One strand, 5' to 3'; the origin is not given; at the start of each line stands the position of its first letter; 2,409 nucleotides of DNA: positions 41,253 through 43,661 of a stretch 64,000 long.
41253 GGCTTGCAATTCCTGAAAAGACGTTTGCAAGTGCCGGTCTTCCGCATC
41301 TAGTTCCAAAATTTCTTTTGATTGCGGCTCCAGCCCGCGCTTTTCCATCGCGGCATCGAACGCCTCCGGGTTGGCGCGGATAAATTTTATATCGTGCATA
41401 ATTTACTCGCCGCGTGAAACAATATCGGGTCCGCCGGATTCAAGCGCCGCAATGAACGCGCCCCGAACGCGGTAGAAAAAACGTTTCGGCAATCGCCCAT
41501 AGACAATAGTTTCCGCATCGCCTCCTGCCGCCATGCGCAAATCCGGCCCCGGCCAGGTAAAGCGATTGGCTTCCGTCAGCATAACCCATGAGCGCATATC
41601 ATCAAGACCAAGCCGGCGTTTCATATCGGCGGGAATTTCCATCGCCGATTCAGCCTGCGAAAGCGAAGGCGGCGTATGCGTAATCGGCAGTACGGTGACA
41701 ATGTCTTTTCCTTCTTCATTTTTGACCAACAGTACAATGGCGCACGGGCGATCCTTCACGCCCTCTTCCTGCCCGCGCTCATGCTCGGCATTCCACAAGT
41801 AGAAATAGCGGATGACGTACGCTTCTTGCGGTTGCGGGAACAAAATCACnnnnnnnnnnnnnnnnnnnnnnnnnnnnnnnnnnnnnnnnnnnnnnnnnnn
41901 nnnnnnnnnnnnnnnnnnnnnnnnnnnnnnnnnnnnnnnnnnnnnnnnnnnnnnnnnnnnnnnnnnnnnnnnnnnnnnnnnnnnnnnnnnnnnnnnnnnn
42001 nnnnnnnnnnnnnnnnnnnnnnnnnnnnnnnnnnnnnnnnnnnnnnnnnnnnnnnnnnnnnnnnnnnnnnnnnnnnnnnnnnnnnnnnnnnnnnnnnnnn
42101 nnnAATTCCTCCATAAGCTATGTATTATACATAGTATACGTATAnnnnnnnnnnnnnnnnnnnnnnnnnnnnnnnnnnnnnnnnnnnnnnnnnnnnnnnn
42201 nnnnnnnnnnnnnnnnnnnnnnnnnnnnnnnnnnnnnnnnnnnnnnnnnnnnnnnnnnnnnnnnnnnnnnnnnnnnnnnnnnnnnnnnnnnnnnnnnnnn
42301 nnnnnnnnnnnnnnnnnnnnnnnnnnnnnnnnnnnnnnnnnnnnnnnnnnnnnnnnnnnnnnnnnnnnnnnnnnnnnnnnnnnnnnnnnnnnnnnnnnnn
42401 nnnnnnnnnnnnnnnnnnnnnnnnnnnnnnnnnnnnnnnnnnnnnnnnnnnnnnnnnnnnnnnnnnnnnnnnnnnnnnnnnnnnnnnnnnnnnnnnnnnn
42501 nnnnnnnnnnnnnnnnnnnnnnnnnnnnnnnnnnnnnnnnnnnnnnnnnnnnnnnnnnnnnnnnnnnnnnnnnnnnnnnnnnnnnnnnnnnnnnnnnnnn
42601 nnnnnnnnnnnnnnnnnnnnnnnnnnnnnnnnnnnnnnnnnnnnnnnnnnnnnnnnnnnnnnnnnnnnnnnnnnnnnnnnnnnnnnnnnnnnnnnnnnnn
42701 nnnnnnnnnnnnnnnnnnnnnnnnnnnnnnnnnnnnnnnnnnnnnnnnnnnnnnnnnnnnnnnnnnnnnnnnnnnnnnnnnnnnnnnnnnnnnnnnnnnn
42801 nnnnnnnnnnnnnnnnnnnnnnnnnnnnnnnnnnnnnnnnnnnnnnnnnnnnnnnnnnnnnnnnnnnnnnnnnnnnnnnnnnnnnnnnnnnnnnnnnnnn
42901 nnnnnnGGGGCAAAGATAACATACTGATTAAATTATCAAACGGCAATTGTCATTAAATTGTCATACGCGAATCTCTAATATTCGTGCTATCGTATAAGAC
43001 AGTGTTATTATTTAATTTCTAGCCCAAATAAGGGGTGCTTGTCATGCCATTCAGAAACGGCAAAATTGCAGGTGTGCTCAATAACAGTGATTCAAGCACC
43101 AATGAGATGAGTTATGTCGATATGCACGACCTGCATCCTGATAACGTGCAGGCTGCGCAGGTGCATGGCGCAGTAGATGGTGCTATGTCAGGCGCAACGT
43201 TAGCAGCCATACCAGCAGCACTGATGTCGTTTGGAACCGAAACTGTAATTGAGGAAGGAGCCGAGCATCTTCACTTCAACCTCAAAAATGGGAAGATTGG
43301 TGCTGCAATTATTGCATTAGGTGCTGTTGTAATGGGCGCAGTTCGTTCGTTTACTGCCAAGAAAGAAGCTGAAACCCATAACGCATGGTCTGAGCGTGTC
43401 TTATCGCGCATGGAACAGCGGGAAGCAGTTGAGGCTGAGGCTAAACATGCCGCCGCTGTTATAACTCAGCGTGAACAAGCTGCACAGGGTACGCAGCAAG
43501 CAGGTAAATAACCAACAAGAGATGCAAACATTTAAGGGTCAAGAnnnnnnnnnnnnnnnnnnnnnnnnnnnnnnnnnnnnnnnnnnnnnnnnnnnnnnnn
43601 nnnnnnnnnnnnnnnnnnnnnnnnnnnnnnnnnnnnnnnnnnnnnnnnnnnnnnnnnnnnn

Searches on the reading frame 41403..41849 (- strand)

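Call 19: search_protein_families(library=pfam, proteins=[window:41403-41849:-])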
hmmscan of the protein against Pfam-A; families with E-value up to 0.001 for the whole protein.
window:41403-41849:- (148 aa): 1 family
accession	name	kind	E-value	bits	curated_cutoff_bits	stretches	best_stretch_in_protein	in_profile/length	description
PF02452.23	PemK_toxin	-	0.00096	19.8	23.1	0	19-92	8-76/109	PemK-like, MazF-like toxin of type II toxin-antitoxin system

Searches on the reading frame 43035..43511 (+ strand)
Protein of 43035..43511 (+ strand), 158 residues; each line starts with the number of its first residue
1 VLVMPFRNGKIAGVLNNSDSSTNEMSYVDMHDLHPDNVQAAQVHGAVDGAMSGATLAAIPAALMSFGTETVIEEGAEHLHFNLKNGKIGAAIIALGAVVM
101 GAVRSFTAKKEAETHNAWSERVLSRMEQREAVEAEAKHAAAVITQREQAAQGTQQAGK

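Call 19: search_protein_families(library=pfam, proteins=[window:43035-43511:+])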
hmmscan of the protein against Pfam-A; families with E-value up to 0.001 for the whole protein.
window:43035-43511:+ (158 aa): 0 families

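Call 100: search_protein_families(library=pfam, proteins=[window:43044-43511:+], max_evalue=0.01)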
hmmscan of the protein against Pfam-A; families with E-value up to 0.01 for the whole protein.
window:43044-43511:+ (155 aa): 0 families
